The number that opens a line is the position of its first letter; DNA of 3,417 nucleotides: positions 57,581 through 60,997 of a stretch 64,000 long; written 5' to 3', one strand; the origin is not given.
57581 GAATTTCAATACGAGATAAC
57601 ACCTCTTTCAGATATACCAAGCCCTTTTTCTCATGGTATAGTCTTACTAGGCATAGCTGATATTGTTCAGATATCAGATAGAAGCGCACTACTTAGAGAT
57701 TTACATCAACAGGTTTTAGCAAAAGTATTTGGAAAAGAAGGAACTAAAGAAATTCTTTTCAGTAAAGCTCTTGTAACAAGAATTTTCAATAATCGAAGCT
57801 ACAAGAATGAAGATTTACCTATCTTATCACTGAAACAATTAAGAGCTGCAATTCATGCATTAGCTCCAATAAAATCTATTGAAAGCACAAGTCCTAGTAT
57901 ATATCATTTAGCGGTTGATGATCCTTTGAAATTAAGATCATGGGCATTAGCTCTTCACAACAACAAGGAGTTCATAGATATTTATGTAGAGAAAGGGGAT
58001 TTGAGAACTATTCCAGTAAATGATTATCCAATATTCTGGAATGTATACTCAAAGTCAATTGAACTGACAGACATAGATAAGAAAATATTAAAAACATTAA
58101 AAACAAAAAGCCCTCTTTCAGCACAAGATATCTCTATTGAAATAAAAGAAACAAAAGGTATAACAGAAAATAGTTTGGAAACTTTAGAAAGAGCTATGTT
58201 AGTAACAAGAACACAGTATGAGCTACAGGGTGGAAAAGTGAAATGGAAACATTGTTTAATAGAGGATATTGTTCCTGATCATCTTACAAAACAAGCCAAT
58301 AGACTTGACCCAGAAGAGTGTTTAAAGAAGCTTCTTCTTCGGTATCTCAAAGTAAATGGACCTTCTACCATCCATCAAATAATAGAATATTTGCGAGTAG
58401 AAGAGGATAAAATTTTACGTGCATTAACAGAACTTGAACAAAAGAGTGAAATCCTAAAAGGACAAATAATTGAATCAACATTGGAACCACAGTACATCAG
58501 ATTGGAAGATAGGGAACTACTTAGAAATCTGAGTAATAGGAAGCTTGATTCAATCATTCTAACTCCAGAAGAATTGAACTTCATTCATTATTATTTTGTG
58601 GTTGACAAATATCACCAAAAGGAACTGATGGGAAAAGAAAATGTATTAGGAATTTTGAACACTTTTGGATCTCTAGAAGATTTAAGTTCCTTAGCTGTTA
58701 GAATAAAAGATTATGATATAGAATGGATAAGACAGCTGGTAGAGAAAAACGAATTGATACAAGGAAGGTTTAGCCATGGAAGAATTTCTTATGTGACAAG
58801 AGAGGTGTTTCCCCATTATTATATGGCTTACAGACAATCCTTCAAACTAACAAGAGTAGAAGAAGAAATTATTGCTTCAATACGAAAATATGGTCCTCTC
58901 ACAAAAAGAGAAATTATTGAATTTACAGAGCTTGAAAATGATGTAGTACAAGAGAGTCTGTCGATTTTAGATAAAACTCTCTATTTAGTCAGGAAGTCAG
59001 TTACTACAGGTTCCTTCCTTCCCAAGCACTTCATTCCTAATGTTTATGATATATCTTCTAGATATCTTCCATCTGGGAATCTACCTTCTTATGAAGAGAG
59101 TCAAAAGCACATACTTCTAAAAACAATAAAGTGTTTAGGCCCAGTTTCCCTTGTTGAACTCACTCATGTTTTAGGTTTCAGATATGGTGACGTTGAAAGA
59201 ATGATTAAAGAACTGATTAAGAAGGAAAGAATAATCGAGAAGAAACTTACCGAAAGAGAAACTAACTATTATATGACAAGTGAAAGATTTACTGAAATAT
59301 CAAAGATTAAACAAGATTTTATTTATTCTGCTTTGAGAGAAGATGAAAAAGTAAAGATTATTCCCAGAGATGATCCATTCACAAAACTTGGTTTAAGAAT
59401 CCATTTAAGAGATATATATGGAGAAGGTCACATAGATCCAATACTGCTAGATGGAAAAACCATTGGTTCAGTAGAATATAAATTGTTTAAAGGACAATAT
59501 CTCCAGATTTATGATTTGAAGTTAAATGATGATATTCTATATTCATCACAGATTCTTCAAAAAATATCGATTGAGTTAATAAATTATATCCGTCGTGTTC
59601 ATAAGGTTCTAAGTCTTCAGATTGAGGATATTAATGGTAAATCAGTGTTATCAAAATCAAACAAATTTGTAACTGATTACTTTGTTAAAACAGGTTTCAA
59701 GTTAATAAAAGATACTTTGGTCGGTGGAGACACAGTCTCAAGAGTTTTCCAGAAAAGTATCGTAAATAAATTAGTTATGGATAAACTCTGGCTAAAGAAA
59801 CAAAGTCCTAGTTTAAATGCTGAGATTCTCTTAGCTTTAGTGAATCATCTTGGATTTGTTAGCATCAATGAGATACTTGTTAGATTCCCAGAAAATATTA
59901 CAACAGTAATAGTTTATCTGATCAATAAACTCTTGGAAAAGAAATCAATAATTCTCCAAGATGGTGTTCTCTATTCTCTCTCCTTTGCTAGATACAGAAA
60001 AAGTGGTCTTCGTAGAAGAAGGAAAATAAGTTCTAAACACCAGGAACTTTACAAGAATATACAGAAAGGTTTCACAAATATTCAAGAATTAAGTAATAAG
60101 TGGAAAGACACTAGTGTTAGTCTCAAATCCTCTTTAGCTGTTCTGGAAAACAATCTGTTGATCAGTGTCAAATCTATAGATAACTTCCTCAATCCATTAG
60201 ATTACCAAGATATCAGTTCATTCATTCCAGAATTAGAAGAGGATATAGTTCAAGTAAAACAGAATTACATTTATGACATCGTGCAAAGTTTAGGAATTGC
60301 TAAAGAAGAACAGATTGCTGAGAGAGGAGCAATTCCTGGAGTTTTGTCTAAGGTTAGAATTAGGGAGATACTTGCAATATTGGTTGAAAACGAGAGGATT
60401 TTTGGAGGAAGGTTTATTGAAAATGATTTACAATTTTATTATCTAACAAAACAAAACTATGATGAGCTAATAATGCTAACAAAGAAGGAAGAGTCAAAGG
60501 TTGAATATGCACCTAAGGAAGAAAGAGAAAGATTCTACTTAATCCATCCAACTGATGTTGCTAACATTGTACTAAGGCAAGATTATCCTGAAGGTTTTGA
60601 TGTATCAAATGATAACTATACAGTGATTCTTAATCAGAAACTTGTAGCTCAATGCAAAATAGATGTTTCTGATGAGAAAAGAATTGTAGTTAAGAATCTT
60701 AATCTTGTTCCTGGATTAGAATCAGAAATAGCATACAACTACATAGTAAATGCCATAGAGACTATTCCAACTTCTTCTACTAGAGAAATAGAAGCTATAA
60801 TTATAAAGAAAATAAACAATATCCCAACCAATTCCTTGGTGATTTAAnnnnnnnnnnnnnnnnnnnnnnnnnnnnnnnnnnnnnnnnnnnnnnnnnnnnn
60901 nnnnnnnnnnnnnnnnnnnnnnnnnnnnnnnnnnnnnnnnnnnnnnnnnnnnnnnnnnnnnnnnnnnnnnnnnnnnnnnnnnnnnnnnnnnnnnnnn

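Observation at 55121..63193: Giant Lhr helicase with duplicated AlkZ/YcaQ-like winged-helix modules, plus an abutting 781-aa paralog built only of those modules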

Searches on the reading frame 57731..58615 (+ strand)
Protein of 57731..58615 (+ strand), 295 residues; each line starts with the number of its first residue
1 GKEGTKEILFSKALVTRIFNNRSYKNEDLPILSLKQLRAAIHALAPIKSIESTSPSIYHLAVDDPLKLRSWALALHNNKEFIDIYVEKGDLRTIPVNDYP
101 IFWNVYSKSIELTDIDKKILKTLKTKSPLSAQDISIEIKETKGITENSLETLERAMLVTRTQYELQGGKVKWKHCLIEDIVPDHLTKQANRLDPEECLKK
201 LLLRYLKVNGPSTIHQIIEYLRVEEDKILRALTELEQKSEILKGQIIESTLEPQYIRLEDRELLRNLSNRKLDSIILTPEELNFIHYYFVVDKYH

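Call 77: search_protein_families(library=pfam, proteins=[window:57731-58615:+], max_evalue=0.01)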
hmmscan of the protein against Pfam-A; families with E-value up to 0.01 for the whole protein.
window:57731-58615:+ (295 aa): 4 families
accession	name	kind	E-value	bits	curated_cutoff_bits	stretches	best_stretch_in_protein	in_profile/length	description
PF06224.18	AlkZ-like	-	1.5e-06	28.6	25.9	1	109-241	82-214/329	DNA glycosylase AlkZ-like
PF01978.25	TrmB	-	0.00029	21.1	25.6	0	109-162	3-56/68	Sugar-specific transcriptional regulator TrmB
PF24741.1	AlkZ-rel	-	0.00052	20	26.5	1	111-218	99-217/221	AlkZ related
PF01047.28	MarR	-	0.0013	19.1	24.6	0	118-162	7-51/59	MarR family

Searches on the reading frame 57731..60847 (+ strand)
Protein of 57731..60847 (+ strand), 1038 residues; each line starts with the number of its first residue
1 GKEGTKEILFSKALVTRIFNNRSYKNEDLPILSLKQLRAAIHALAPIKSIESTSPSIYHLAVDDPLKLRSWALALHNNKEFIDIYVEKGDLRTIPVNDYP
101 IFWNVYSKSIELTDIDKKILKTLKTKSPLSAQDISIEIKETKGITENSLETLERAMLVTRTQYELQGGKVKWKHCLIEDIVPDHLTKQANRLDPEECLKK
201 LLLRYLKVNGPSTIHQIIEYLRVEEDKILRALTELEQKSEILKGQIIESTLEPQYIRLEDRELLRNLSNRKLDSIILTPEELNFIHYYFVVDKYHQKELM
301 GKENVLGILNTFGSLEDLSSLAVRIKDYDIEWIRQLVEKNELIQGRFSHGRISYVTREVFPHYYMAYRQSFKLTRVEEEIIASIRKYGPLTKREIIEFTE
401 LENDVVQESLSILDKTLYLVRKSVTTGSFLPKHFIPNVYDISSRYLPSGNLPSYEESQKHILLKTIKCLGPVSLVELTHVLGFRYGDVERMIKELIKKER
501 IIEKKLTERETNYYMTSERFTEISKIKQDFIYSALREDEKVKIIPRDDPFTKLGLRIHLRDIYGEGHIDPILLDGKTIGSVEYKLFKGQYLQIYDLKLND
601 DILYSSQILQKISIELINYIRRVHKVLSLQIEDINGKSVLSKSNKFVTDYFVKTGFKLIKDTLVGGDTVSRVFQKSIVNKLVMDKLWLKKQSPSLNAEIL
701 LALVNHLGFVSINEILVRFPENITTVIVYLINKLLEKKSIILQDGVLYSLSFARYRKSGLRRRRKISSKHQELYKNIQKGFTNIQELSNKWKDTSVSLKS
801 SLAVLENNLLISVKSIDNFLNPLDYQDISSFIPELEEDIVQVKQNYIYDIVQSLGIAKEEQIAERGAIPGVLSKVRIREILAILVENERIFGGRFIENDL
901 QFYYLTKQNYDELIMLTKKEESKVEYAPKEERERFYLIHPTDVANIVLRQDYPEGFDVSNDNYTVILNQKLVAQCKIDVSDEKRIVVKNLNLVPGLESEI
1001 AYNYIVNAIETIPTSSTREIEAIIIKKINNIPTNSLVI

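Call 12: find_homologous_proteins(query=window:57731-60847:+)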
Query window:57731-60847:+ (1038 aa): 4 proteins with E <= 0.001 among 8000 candidates.
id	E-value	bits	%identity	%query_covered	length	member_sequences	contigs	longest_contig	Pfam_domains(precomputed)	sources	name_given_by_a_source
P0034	0.0e+0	1291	61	89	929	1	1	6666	PF24741.2,PF13412.13,PF23236.2,PF06224.19,PF08221.18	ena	-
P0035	0.0e+0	1255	64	83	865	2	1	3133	PF24741.2,PF23236.2,PF06224.19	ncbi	ncbi:MAG: hypothetical protein ACXABK_05360, partial [Candidatus Heimdallarchaeaceae archaeon]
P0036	6.6e-260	883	57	66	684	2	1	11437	-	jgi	jgi:hypothetical protein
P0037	3.4e-120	421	50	40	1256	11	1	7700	PF24741.2,PF00270.36,PF00271.38,PF19306.6,PF08494.17,PF04851.22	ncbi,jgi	ncbi:MAG: ATP-dependent helicase [Candidatus Heimdallarchaeaceae archaeon]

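Call 16: search_solved_structures(query=window:57731-60847:+, max_evalue=1)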
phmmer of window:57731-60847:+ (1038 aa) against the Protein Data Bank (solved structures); distinct sequences matched with E-value up to 1: 2.
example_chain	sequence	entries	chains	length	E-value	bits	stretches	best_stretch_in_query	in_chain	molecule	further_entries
2d1h_A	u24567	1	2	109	0.12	13.5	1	111-181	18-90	109aa long hypothetical transcriptional regulator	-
8i6y_A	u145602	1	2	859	0.35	11.9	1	408-487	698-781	Linoleate 9S-lipoxygenase 1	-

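Call 52: predict_structure(alignment_id=A2)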
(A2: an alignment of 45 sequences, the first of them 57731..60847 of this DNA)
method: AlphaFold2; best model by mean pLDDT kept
length: 1038 residues; sequences in the alignment: 45
mean_pLDDT: 85.5   pTM: 0.67
mean pLDDT of the five models: 85.5, 85.1, 83.8, 83.8, 81.7
residues with pLDDT >= 90: 405; 70-90: 562; 50-70: 50; < 50: 21
segments of 3 or more residues with pLDDT < 50: 1-6, 425-434, 925-927
pLDDT, mean of each block of 10 residues (from residue 1): 46 83 84 84 91 89 85 89 91 92 91 93 93 93 92 93 87 93 85 90 91 92 92 88 82 85 70 68 89 88 88 88 85 82 89 91 92 91 91 88 91 91 55 64 86 92 93 91 92 93 83 91 81 64 90 81 79 89 79 89 80 91 82 91 85 86 77 88 90 85 94 88 89 94 93 91 84 85 85 80 89 90 90 86 94 91 87 77 81 84 90 88 57 79 86 79 88 83 82 82 87 69 87 76
secondary structure, 60 per line:
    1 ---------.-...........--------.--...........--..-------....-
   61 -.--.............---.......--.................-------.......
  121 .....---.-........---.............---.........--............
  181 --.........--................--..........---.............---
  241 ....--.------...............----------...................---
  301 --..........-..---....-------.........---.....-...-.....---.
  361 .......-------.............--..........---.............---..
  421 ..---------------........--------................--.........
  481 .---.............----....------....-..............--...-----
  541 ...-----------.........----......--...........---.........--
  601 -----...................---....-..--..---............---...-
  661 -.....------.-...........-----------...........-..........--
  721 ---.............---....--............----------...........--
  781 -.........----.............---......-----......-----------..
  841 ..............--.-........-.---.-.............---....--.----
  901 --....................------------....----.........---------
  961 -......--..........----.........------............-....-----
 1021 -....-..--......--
elements in order (helices of 4 or more, strands of 3 or more residues): H12-22 H34-44 H65-77 E81-87 E90-95 H96-106 H114-125 H131-138 H142-154 E158-166 E169-176 H177-180 H183-191 H194-209 H214-221 H225-237 E241-244 E254-257 H258-268 H279-297 H303-312 H319-322 H330-338 E342-346 E352-356 H360-367 H375-387 H392-399 H403-415 E419-422 E438-441 H442-445 H454-469 H474-481 H485-497 E502-505 E512-515 H517-530 E541-543 H555-563 E568-573 E576-586 E590-598 H606-624 E628-631 H642-653 E657-659 E662-666 H675-685 H697-707 E709-711 H712-718 H724-736 E740-743 E746-749 H750-757 H768-778 H784-790 H795-807 E811-816 E822-827 H839-854 H859-866 H874-886 E890-893 E903-906 H907-922 E935-938 H943-951 E962-967 E970-979 E984-992 H999-1010 H1012-1015 E1022-1025 H1033-1036

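Call 54: fold_search(model_id=the predicted structure, library=pdb)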
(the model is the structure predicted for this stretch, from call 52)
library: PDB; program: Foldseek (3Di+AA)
matches with E <= 10: 1636; with E <= 0.001: 18
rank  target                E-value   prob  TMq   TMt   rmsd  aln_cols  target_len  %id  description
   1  7lhl_D                1.9e-12  1.00  0.32  0.53  13.5       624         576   14  cryo-EM structure of Mycobacterium smegmatis Lhr helicase C-terminal domain (released 2021-04-07)
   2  7lhl_B                5.0e-12  1.00  0.34  0.54   9.1       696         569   11  cryo-EM structure of Mycobacterium smegmatis Lhr helicase C-terminal domain (released 2021-04-07)
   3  7lhl_A                5.0e-12  1.00  0.31  0.51  12.7       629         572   13  cryo-EM structure of Mycobacterium smegmatis Lhr helicase C-terminal domain (released 2021-04-07)
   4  7lhl_C                6.9e-12  1.00  0.31  0.52  13.1       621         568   13  cryo-EM structure of Mycobacterium smegmatis Lhr helicase C-terminal domain (released 2021-04-07)
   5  5uuj                  4.0e-10  1.00  0.27  0.68   5.1       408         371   12  Streptomyces sahachiroi DNA glycosylase AlkZ (released 2017-04-12)
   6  9zd6_B                7.4e-10  1.00  0.25  0.63   6.4       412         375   12  Bacterial interstrand DNA crosslink glycosylase AlkX/YcaQ bound to DNA (released 2026-01-14)
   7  9zd6_A                7.7e-10  1.00  0.27  0.66   5.2       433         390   12  Bacterial interstrand DNA crosslink glycosylase AlkX/YcaQ bound to DNA (released 2026-01-14)
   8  7d58_O                1.2e-05  1.00  0.09  0.16  24.3       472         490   10  cryo-EM structure of human RNA polymerase III in elongating state (released 2021-02-17)
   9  8cli_A                4.2e-05  0.99  0.08  0.13  27.9       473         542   12  TFIIIC TauB-DNA monomer (released 2023-06-21)
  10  7a6h_O                7.0e-05  0.99  0.09  0.16  24.9       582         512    9  Cryo-EM structure of human apo RNA Polymerase III (released 2021-02-03)
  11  7z1l_O                1.1e-04  0.99  0.09  0.14  31.2       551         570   10  Structure of yeast RNA Polymerase III Pre-Termination Complex (PTC) (released 2022-08-31)
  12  9gc3_A                2.0e-04  0.93  0.09  0.12  27.4       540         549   10  yeast TFIIIC TauB subcomplex bound to a tRNA gene (released 2024-11-27)
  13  1lva                  2.5e-04  1.00  0.07  0.21  20.6       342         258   11  Crystal structure of a C-terminal fragment of Moorella thermoacetica elongation factor SelB (released 2002-08-21)
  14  8b9x_A                3.5e-04  1.00  0.08  0.22  28.3       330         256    9  Chimeric protein of human UFM1 E3 ligase, UFL1, and DDRGK1 (released 2023-10-25)
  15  7z1o_O                3.8e-04  0.96  0.08  0.14  28.3       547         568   11  Structure of yeast RNA Polymerase III PTC + NTPs (released 2022-08-31)
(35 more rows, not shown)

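Call 76: search_solved_structures(query=A2, max_evalue=0.01, show_alignments=0)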
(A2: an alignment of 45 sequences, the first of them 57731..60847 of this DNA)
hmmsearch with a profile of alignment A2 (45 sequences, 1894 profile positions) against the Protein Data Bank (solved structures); distinct sequences matched with E-value up to 0.01: 175 (the best 60 are shown).
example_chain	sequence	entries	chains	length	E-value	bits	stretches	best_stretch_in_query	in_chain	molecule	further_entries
7lhl_A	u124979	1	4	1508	3.8e-208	697.6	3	319-915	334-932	ATP-dependent DNA helicase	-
5v9x_A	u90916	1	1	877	5.3e-203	680.6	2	319-838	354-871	ATP-dependent DNA helicase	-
6znp_A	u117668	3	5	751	7.4e-27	96.5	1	30-386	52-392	Uncharacterized ATP-dependent helicase YprA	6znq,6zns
7zpq_CA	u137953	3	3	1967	1.3e-21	79.2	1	32-298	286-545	SLH1 isoform 1 | RQC trigger complex helicase SLH1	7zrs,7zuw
8alz_B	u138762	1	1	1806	1.6e-21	78.9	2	47-228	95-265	Activating signal cointegrator 1 complex subunit 3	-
6qv3_A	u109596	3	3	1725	2.2e-19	71.7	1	33-228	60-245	Pre-mRNA splicing helicase-like protein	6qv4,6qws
5m59_A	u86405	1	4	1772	2.5e-19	71.6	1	33-229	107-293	Pre-mRNA splicing helicase-like protein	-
2zj2_A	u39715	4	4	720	1.4e-18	69.1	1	27-307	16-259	Putative ski2-type helicase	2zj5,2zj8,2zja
6s8o_B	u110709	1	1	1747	1.7e-18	68.8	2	27-230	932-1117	U5 small nuclear ribonucleoprotein 200 kDa helicase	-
6qdv_B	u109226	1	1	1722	1.8e-18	68.7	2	27-230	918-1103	U5 small nuclear ribonucleoprotein 200 kDa helicase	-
4f92_B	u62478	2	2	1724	1.8e-18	68.7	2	27-230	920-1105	U5 small nuclear ribonucleoprotein 200 kDa helicase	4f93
4f91_B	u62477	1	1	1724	1.8e-18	68.7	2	27-230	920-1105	U5 small nuclear ribonucleoprotein 200 kDa helicase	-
5urj_A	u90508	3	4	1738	1.9e-18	68.7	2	27-230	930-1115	U5 small nuclear ribonucleoprotein 200 kDa helicase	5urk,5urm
4kit_B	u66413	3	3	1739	1.9e-18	68.7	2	27-230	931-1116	U5 small nuclear ribonucleoprotein 200 kDa helicase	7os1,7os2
6s8q_B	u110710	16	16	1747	1.9e-18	68.6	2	27-230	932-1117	U5 small nuclear ribonucleoprotein 200 kDa helicase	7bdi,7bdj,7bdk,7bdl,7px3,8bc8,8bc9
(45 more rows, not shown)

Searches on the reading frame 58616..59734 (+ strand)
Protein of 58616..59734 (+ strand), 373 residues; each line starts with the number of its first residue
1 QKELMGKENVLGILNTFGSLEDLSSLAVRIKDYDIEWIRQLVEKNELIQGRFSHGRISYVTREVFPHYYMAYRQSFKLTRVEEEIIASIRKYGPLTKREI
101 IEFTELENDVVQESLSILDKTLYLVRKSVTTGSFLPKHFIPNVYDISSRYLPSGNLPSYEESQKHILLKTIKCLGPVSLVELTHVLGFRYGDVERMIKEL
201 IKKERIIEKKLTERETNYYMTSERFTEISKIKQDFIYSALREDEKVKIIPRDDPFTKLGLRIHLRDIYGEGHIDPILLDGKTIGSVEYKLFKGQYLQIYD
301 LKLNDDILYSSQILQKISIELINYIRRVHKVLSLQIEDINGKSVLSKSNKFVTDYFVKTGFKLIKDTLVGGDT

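Call 77: search_protein_families(library=pfam, proteins=[window:58616-59734:+], max_evalue=0.01)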
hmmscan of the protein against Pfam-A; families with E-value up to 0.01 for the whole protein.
window:58616-59734:+ (373 aa): 5 families
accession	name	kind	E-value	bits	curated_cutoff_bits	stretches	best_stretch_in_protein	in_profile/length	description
PF06224.18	AlkZ-like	-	4.6e-05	23.6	25.9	1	25-221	18-228/329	DNA glycosylase AlkZ-like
PF24741.1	AlkZ-rel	-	0.00097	19.1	26.5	0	36-125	49-151/221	AlkZ related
PF13463.12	HTH_27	-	0.0015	19.2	22.2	0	166-221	7-65/68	Winged helix DNA-binding domain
PF08221.17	HTH_9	-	0.003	18.1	23.4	0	84-118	17-51/62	RNA polymerase III subunit RPC82 helix-turn-helix domain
PF04079.22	SMC_ScpB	-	0.0043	17.1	27.4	0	168-233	89-153/160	Segregation and condensation complex subunit ScpB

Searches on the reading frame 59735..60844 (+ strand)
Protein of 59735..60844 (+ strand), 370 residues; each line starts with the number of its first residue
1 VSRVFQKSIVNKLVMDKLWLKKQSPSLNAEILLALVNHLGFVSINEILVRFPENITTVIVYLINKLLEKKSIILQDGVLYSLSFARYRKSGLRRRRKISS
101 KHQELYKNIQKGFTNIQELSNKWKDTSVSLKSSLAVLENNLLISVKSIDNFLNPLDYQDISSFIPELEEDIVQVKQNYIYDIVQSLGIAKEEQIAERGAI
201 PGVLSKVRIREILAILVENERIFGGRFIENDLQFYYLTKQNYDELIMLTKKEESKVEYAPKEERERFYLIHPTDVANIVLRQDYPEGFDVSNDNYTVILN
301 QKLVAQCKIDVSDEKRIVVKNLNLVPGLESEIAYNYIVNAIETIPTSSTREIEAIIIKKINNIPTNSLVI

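Call 77: search_protein_families(library=pfam, proteins=[window:59735-60844:+], max_evalue=0.01)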
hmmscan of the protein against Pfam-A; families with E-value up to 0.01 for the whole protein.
window:59735-60844:+ (370 aa): 0 families
